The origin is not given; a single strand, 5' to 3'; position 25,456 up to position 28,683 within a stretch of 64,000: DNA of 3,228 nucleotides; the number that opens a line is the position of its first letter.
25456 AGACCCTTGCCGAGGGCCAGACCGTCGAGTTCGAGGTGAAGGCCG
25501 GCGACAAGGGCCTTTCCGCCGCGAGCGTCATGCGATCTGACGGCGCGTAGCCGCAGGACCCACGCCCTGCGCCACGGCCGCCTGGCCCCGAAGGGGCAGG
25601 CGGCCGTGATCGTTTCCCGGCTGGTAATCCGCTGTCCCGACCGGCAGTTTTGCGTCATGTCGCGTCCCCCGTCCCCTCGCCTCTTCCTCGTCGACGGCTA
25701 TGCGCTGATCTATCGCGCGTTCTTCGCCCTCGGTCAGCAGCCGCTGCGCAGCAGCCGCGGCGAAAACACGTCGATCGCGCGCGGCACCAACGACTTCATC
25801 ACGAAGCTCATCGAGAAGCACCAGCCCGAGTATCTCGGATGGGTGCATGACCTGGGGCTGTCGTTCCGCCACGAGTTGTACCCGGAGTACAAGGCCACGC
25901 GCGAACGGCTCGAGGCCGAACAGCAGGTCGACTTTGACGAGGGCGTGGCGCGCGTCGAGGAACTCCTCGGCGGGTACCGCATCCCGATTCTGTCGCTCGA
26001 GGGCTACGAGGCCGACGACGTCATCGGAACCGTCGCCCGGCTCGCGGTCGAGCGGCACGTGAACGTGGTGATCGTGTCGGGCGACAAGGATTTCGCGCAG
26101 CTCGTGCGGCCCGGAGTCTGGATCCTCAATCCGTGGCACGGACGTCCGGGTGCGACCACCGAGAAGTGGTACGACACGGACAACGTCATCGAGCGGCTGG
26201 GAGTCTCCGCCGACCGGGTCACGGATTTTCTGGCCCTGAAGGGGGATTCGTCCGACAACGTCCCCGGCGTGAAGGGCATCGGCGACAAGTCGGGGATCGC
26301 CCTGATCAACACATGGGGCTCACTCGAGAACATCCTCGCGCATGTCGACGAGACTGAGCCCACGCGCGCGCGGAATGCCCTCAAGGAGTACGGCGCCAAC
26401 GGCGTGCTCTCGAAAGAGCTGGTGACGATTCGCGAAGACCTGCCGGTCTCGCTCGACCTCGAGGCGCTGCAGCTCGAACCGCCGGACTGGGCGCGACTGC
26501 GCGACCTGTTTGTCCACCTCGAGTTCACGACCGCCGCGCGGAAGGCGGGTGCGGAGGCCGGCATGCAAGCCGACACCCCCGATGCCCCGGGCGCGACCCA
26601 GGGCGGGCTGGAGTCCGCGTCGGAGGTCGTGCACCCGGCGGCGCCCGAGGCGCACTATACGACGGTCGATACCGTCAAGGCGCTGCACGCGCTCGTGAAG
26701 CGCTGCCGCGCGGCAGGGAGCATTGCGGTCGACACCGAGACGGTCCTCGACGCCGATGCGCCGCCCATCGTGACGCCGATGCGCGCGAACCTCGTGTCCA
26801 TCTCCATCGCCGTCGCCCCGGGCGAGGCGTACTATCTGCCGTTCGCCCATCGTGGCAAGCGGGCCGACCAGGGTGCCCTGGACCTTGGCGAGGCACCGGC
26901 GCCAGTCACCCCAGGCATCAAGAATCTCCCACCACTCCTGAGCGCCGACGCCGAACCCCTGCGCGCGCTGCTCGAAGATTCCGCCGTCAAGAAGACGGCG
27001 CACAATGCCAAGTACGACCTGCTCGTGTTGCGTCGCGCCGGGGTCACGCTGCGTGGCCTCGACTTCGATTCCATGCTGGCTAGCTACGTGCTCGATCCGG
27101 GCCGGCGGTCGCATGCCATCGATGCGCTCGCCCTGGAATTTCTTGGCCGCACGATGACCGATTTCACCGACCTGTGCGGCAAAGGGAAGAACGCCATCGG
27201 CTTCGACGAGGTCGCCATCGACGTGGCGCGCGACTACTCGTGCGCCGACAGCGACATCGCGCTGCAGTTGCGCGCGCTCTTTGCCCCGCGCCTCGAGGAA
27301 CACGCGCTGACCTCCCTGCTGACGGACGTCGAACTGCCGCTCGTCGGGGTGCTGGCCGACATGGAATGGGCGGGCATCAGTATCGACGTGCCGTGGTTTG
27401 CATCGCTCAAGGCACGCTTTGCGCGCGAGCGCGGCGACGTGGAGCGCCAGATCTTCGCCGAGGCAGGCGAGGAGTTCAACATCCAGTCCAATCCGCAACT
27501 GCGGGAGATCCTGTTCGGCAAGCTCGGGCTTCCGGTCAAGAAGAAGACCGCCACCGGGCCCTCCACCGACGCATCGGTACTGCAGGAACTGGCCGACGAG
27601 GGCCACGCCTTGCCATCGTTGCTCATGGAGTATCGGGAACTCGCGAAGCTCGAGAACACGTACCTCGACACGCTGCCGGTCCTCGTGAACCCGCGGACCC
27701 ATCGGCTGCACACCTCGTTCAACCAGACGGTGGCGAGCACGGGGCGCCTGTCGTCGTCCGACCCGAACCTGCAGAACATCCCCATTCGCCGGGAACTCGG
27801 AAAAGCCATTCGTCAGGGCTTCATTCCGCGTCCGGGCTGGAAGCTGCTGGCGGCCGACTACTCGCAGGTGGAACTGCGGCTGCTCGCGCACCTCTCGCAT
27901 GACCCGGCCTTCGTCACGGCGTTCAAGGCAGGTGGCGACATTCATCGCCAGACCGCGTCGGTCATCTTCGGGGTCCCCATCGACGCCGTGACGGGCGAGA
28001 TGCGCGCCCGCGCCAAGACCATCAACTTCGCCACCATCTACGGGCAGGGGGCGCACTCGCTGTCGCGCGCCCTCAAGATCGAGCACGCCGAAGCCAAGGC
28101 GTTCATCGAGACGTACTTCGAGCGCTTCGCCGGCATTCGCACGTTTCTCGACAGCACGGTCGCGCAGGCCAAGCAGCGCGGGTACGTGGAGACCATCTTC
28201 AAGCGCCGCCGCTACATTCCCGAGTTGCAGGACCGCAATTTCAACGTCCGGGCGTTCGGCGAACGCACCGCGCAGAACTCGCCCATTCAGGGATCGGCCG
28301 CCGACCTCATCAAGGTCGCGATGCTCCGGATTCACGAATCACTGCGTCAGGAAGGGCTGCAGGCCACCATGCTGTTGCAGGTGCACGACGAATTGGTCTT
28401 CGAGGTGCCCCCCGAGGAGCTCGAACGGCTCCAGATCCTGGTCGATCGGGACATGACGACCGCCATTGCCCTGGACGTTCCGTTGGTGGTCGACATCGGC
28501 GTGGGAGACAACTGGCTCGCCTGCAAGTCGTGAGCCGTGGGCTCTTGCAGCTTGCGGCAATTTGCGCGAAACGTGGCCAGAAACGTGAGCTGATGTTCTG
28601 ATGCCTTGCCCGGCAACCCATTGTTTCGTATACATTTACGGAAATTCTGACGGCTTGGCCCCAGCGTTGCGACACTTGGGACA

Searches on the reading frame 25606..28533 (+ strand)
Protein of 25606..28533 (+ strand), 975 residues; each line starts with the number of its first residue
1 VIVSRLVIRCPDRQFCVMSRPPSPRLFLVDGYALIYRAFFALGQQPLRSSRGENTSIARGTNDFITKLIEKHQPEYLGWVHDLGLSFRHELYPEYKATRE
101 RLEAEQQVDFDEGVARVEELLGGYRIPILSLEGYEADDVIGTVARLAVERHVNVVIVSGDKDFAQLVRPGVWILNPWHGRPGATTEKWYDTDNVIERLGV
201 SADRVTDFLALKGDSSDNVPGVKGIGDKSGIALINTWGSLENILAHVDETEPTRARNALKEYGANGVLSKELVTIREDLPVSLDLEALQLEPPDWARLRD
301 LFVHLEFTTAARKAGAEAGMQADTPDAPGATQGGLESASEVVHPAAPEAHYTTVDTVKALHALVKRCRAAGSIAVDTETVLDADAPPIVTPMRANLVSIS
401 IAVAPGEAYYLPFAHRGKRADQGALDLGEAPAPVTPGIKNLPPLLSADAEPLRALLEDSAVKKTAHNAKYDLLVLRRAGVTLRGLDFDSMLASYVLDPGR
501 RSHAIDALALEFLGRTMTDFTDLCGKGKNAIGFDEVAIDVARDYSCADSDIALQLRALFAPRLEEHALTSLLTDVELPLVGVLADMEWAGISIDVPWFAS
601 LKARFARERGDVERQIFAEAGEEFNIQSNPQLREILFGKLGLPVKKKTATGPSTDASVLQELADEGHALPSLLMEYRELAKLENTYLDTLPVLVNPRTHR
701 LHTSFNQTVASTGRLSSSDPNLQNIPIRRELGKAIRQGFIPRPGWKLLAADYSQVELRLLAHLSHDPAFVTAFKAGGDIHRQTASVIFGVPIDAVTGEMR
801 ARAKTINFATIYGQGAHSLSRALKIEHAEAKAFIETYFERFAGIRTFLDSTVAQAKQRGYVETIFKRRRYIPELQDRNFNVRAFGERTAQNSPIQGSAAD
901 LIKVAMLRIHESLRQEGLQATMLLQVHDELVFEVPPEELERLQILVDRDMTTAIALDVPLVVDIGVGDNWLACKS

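Call 48: search_protein_families(library=pfam, proteins=[window:25606-28533:+], max_evalue=0.001)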
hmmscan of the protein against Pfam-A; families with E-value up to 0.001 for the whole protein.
window:25606-28533:+ (975 aa): 5 families
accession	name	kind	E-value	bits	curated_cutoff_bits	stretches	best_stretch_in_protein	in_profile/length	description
PF00476.26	DNA_pol_A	-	3.4e-156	520.4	34.3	1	599-971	5-380/381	DNA polymerase family A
PF02739.22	5_3_exonuc_N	-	9.2e-43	146.2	34.3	1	25-199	1-164/164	5'-3' exonuclease, N-terminal resolvase-like domain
PF01367.25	5_3_exonuc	-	1.1e-27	96.8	40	1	201-294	2-95/97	5'-3' exonuclease, C-terminal SAM fold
PF01612.26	DNA_pol_A_exo1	-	3.2e-18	66.6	23.6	1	351-563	1-172/173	3'-5' exonuclease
PF22619.2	DNA_polI_exo1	-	2.2e-12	47.4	27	1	448-527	36-115/140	DNA polymerase I, ribonuclease H-like domain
